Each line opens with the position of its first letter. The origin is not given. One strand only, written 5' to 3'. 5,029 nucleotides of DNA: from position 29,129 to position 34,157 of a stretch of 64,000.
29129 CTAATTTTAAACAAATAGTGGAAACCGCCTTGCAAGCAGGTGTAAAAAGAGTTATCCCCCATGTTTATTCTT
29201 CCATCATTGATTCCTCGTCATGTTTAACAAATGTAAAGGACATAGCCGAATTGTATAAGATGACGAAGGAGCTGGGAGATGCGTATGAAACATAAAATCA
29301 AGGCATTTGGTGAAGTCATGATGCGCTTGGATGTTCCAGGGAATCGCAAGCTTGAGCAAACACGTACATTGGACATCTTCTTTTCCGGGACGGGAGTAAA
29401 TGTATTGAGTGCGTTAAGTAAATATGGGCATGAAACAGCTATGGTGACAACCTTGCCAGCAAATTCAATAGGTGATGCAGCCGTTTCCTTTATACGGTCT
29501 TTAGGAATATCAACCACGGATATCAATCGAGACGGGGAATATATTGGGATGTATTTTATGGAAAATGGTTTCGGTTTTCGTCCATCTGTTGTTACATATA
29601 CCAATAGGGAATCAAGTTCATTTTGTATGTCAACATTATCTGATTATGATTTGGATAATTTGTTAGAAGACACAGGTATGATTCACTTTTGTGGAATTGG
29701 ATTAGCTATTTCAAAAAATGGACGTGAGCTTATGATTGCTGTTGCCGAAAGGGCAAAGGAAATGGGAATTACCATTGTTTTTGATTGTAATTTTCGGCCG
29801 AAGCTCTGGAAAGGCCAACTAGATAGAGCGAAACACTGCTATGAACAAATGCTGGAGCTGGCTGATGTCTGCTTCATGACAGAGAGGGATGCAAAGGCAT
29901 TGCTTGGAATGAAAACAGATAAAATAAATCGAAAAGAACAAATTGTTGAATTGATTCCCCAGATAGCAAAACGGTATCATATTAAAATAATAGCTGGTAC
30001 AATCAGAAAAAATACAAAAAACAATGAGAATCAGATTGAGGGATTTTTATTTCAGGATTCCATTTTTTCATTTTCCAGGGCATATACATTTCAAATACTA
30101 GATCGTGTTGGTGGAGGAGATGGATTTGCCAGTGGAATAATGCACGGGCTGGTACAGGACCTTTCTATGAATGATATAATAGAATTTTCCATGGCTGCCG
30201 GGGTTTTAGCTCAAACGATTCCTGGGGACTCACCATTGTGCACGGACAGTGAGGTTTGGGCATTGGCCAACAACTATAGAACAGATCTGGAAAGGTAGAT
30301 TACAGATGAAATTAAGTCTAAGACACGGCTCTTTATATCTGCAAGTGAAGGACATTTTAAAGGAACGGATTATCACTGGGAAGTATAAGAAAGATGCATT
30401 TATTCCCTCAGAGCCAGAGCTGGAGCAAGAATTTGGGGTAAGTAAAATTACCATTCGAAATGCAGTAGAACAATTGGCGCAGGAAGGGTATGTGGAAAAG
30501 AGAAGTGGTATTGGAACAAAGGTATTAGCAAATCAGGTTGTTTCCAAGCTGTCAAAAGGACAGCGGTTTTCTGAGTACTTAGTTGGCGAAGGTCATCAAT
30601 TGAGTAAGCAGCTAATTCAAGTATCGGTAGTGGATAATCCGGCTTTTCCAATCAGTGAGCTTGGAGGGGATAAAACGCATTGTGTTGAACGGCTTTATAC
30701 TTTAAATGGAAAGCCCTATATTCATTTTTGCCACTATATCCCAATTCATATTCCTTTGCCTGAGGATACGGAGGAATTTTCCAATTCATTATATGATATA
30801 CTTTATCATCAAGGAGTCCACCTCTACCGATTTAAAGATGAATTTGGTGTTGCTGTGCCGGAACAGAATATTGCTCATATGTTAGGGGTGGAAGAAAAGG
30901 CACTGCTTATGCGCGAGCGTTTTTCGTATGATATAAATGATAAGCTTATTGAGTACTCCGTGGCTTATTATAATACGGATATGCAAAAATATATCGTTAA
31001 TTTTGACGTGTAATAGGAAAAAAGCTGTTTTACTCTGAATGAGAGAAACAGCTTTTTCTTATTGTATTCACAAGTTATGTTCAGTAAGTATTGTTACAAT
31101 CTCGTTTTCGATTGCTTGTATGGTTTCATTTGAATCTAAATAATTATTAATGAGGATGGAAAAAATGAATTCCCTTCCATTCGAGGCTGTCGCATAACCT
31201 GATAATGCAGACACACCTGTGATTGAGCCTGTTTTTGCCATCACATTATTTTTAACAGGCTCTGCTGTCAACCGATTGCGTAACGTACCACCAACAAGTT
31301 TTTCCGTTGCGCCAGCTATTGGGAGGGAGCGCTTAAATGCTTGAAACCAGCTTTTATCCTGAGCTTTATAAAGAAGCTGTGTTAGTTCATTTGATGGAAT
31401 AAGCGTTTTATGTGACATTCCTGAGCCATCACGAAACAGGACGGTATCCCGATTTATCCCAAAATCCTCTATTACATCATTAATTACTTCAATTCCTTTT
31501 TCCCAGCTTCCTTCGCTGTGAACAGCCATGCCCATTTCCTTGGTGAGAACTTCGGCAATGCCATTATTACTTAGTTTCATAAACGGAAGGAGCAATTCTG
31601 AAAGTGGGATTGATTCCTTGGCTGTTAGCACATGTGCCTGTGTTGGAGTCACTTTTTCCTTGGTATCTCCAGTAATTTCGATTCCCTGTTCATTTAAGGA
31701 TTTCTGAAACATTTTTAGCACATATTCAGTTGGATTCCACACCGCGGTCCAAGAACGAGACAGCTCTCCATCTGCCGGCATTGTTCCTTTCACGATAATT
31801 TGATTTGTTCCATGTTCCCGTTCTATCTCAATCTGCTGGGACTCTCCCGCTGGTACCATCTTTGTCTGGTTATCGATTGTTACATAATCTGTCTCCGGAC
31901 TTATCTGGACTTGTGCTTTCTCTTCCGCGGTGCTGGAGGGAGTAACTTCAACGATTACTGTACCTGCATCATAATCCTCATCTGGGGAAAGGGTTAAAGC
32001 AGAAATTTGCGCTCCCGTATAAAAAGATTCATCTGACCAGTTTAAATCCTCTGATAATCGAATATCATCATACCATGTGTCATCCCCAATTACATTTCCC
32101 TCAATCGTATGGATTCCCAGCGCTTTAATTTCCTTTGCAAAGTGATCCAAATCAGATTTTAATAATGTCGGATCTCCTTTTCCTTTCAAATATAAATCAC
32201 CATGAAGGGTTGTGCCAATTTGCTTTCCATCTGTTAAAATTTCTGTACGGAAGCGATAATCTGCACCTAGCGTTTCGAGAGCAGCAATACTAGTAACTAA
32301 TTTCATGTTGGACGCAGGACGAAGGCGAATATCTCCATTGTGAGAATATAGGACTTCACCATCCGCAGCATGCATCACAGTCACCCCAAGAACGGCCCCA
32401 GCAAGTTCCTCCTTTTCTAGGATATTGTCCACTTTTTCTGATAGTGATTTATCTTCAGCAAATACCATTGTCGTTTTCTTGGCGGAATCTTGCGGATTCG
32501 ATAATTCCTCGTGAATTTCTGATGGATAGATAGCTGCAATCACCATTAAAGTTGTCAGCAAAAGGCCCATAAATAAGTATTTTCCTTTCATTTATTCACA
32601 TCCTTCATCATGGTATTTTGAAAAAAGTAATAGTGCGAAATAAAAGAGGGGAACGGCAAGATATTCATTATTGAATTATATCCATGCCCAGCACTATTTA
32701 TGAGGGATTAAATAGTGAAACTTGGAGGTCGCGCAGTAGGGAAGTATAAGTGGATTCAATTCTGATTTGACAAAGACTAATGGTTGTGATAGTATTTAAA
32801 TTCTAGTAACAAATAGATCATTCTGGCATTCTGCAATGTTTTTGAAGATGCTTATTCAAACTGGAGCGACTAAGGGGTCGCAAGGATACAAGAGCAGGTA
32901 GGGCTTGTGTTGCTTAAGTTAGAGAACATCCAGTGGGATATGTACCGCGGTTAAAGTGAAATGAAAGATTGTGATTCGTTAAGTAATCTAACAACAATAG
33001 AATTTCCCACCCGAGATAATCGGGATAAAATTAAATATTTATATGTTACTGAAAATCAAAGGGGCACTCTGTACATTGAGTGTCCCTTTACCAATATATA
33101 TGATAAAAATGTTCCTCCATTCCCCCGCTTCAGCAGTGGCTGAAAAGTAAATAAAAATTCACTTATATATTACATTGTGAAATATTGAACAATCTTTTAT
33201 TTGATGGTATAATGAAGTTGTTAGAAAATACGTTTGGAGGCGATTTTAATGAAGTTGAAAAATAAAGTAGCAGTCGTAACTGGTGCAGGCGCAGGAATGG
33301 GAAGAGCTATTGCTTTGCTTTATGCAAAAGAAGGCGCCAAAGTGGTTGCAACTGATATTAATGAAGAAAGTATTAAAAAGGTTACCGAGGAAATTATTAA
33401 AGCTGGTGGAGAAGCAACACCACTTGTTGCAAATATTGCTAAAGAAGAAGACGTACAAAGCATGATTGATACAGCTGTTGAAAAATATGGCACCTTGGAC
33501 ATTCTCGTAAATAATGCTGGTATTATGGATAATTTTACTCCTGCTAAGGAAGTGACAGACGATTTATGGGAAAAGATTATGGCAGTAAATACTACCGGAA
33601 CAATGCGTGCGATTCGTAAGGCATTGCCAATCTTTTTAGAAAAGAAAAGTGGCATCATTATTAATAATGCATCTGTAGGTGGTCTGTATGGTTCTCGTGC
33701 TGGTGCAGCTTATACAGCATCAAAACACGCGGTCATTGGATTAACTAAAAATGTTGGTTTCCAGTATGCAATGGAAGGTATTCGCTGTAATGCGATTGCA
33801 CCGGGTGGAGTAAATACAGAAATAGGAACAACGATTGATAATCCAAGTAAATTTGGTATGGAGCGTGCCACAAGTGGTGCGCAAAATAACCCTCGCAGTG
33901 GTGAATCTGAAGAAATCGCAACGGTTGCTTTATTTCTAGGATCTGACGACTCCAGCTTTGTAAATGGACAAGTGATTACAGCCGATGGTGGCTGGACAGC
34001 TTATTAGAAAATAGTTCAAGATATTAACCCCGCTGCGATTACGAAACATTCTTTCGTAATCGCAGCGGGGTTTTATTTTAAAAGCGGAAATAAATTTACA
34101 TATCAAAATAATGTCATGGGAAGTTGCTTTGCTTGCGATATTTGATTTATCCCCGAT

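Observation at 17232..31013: GH20 + lactonase + ABC importer + GH3 + deacetylase + DgaE-like lyase + KDGP aldolase + kinase: candidate pathway for oxidised (aldonate/lactone-ended) N-acetylhexosamine oligosaccharides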

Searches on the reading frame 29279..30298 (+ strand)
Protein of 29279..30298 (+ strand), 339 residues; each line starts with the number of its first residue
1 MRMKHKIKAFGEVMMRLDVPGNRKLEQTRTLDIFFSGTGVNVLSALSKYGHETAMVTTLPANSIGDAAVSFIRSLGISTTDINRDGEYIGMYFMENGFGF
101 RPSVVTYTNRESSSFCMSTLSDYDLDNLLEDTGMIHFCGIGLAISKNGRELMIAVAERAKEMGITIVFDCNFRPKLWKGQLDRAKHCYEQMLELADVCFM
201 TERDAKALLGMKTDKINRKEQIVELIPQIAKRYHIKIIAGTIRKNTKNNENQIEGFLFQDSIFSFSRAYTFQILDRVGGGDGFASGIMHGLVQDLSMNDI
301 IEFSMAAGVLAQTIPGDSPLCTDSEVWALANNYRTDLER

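Call 4: search_protein_families(library=pfam, proteins=[window:29279-30298:+])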
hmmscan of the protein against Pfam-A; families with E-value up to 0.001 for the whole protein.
window:29279-30298:+ (339 aa): 1 family
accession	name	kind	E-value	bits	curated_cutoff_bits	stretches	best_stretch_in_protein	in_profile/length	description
PF00294.29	PfkB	-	2.4e-23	83.4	25.8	1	5-316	2-294/302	pfkB family carbohydrate kinase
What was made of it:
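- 29279..30298 (+): PfkB kinase of the KDG-kinase branch. Proposed 6-kinase for GlcNAc1A or GlcN1A (inferred); a KDG kinase role is the alternative. PF00294 (call 4).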

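Call 6: search_protein_families(library=ncbifam, proteins=[window:29279-30298:+])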
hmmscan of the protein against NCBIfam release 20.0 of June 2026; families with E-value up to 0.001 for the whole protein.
window:29279-30298:+ (339 aa): 14 families
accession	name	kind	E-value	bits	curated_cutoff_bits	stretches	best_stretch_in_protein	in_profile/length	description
NF041633.1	trifunc_aldol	exception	3.5e-81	273.4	700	1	5-331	242-571/580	KHG/KDPG aldolase/sugar kinase fusion protein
NF041332.1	KDG_KDGal_kin_Halo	equivalog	1.9e-45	155.7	440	1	7-337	4-318/320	bifunctional 2-dehydro-3-deoxygluconokinase/2-dehydro-3-deoxygalactonokinase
NF040938.1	KDG_KDGal_kin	equivalog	6.3e-28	97.7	400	1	9-318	3-290/305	bifunctional 2-dehydro-3-deoxygluconokinase/2-dehydro-3-deoxygalactonokinase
TIGR04382.1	myo_inos_iolC_N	equivalog_domain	1.6e-27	96.6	300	1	22-311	20-289/309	5-dehydro-2-deoxygluconokinase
NF052444.1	DhDoxglucKinKdgK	equivalog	1.8e-20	73.5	400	1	6-219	2-215/303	2-dehydro-3-deoxygluconokinase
NF006957.1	PRK09434.1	equivalog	1.7e-13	50.8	450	1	120-315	108-290/302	fructokinase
NF049991.1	TagKinase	equivalog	2.1e-10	39.9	420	1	21-316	26-300/321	tagatose kinase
NF053626.1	RibKinHalex1628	equivalog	4.8e-09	36.1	330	0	268-329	227-290/293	ATP-dependent ribose-1-phosphate kinase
NF041134.1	R1P_kin_Thcocales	equivalog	2e-07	30.7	500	0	268-307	219-258/291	ADP-dependent ribose-1-phosphate kinase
TIGR02152.1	D_ribokin_bact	equivalog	5e-07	29.3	299.65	0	187-313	168-282/298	ribokinase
TIGR03168.1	1-PFK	subfamily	2e-06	26.9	216.4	1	262-316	232-286/305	hexose kinase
TIGR03828.1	pfkB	equivalog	3e-06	26.5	292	0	262-316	232-286/305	1-phosphofructokinase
NF047869.1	myo_kin_aldol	exception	5.1e-05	21.8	600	0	270-311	270-311/586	bifunctional 5-dehydro-2-deoxygluconokinase/5-dehydro-2-deoxyphosphogluconate aldolase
NF008353.0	PRK11142.1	equivalog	0.00012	21.7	341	0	267-317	239-289/307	ribokinase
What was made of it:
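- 29279..30298 (+): Best NCBIfam matches are KDG-kinase-like and all are below cutoff (call 6).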

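Call 55: search_solved_structures(query=window:29279-30298:+)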
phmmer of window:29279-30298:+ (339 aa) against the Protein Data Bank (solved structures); distinct sequences matched with E-value up to 0.001: 24.
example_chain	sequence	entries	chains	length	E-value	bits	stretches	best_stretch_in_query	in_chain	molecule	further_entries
3ktn_A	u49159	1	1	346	4.4e-69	236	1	4-332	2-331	Carbohydrate kinase, pfkB family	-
2afb_A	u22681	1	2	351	5.2e-52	179.9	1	6-332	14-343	2-keto-3-deoxygluconate kinase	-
4gm6_A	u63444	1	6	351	1.6e-47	165.2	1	4-318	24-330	PfkB family carbohydrate kinase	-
1v19_A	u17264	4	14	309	2.1e-19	72.8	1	11-317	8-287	2-KETO-3-DEOXYGLUCONATE KINASE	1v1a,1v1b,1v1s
2v78_A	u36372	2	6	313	4.5e-19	71.7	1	31-322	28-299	FRUCTOKINASE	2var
3lhx_A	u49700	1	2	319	5.9e-13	51.6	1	39-212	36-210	Ketodeoxygluconokinase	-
2qcv_A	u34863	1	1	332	7.3e-13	51.3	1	10-311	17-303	Putative 5-dehydro-2-deoxygluconokinase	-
3gbu_A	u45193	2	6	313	2.3e-12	49.7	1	8-206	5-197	Uncharacterized sugar kinase PH1459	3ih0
3ewm_A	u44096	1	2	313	2.6e-12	49.5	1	8-205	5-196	Uncharacterized sugar kinase PH1459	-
1wye_A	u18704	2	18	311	5.5e-11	45.1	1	6-211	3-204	2-keto-3-deoxygluconate kinase | hypothetical fructokinase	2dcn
8iwl_A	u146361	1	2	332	1.1e-09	40.8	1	37-212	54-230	Uncharacterized sugar kinase YdjH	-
4du5_A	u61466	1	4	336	2.1e-09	39.9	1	8-319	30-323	PfkB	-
3hj6_A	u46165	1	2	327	2.1e-08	36.7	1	9-213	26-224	Fructokinase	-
3pl2_A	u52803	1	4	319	4.3e-08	35.6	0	24-205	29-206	Sugar kinase, ribokinase family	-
4e69_A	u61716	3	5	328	1e-06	31.2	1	86-206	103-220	2-dehydro-3-deoxygluconokinase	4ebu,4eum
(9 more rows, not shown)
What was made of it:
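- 29279..30298 (+): PDB 3ktn E-69 and 2afb KDG kinase E-52 (call 55).
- On 2-keto-3-deoxygluconate kinase (KdgK): It is related to the KDG kinase 2afb at E-52 (call 55).
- The kinase's nearest relatives are KDG kinases (calls 6, 55), which would fit deamination before phosphorylation.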

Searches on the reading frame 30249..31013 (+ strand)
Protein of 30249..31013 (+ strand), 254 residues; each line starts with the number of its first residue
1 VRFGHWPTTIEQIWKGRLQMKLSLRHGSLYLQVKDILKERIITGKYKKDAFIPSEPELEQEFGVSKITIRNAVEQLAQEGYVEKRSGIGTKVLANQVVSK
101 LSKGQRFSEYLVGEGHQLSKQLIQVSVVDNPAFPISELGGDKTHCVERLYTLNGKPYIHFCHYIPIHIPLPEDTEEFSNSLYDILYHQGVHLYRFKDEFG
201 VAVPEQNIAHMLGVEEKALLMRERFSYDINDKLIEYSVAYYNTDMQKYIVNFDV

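Call 4: search_protein_families(library=pfam, proteins=[window:30249-31013:+])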
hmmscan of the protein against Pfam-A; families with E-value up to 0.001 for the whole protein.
window:30249-31013:+ (254 aa): 2 families
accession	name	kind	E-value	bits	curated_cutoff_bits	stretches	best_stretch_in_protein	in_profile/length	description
PF07702.18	UTRA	-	3.1e-20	72.8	23.8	1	114-245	2-139/141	UTRA domain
PF00392.27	GntR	-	1.2e-16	60.6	27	1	29-92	1-64/64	Bacterial regulatory proteins, gntR family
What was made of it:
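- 30249..31013 (+): GntR/HutC-family regulator with UTRA effector domain (likely start 30306). Probable repressor binding the palindrome at 20240. PF00392 + PF07702 (call 4).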

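Call 6: search_protein_families(library=ncbifam, proteins=[window:30249-31013:+])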
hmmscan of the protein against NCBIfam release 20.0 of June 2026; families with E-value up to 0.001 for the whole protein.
window:30249-31013:+ (254 aa): 23 families
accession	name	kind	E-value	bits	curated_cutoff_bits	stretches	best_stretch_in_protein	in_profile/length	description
NF041547.1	GntR_LSA1692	equivalog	1.4e-22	80.5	275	1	29-245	2-223/233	GntR family transcriptional regulator, LSA1692 subfamily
TIGR02325.1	C_P_lyase_phnF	equivalog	6.3e-22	78.3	156.8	1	28-250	8-236/238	phosphonate metabolism transcriptional regulator PhnF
NF052441.1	TransRegRv0792c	equivalog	3.9e-21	75.5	400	1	30-250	18-244/260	Rv0792c family HTH-type transcriptional regulator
TIGR02018.2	his_ut_repres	equivalog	1.9e-20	73.2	220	1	30-243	1-217/226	histidine utilization transcriptional repressor HutC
NF007292.0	PRK09764.1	equivalog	2.1e-18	66.4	281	1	26-248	3-230/240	GntR family transcriptional regulator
NF008491.0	PRK11402.1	subfamily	3.2e-18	66.1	269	1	26-245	9-233/243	GntR family transcriptional regulator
NF007486.0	PRK10079.1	equivalog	7.7e-17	61.8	363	1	33-249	17-238/241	phosphonate metabolism transcriptional regulator PhnF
TIGR03337.1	phnR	equivalog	1.4e-16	60.9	296.75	1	30-245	3-223/231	phosphonate utilization transcriptional regulator PhnR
TIGR02404.1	trehalos_R_Bsub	equivalog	1e-15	58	211.95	1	34-218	6-196/233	trehalose operon repressor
NF052282.1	PLP_TF_PdxR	equivalog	2.7e-14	53.1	320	1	28-102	1-75/448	MocR-like pyridoxine biosynthesis transcription factor PdxR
NF011575.0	PRK14999.1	equivalog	3.7e-10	39.5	424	1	28-124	12-108/241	histidine utilization repressor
NF047563.1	modulin_PmtR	equivalog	4.5e-10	39.6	200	1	28-99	12-82/125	PSM export ABC transporter transcriptional regulator PmtR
NF008571.0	PRK11523.1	equivalog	6.2e-10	38.9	396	1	28-126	8-107/258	transcriptional regulator ExuR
NF052281.1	rhizopine_MocR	equivalog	1.3e-09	37.3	650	1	28-130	18-123/479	rhizopine catabolism transcriptional regulator MocR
NF052290.2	MocR_like_YczR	exception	1.2e-08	34.1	487.4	1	26-98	17-89/458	MocR-like transcription factor YczR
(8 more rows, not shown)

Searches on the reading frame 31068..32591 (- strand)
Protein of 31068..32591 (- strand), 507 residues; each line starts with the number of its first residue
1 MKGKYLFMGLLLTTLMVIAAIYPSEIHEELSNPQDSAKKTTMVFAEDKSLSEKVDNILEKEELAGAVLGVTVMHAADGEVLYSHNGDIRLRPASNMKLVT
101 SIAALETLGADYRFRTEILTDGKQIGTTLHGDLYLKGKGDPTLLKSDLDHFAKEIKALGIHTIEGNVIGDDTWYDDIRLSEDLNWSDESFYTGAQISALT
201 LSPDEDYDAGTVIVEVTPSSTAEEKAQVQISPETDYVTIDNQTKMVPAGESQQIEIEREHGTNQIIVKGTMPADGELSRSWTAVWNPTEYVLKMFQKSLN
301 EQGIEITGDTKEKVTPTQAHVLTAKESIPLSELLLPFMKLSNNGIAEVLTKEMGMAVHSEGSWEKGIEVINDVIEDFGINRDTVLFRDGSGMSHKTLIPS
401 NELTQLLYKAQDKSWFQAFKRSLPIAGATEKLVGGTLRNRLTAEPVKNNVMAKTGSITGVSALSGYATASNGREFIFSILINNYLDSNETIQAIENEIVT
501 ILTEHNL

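Call 4: search_protein_families(library=pfam, proteins=[window:31068-32591:-])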
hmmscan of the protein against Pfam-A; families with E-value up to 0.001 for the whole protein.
window:31068-32591:- (507 aa): 3 families
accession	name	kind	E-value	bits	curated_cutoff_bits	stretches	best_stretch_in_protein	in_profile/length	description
PF02113.21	Peptidase_S13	-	1.7e-133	446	22.8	1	50-503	1-442/444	D-Ala-D-Ala carboxypeptidase 3 (S13) family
PF00768.25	Peptidase_S11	-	6.6e-07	29.5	27.6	0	72-108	17-53/239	D-alanyl-D-alanine carboxypeptidase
PF13354.11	Beta-lactamase2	-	0.00082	19.2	22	0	69-114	1-45/214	Beta-lactamase enzyme family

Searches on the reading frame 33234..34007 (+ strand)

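Call 4: search_protein_families(library=pfam, proteins=[window:33234-34007:+])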
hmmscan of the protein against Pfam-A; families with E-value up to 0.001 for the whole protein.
window:33234-34007:+ (257 aa): 4 families
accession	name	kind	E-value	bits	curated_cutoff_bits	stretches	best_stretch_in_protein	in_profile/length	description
PF13561.12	adh_short_C2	-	7.9e-62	209.4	27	1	17-255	1-236/236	Enoyl-(Acyl carrier protein) reductase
PF00106.31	adh_short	-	2.9e-57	193.8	26.6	1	11-201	1-190/195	short chain dehydrogenase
PF08659.16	KR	-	4.2e-10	40.3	22.6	1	14-165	4-154/180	KR domain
PF02737.24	3HCDH_N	-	8.5e-06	26.2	22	1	12-77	2-63/180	3-hydroxyacyl-CoA dehydrogenase, NAD binding domain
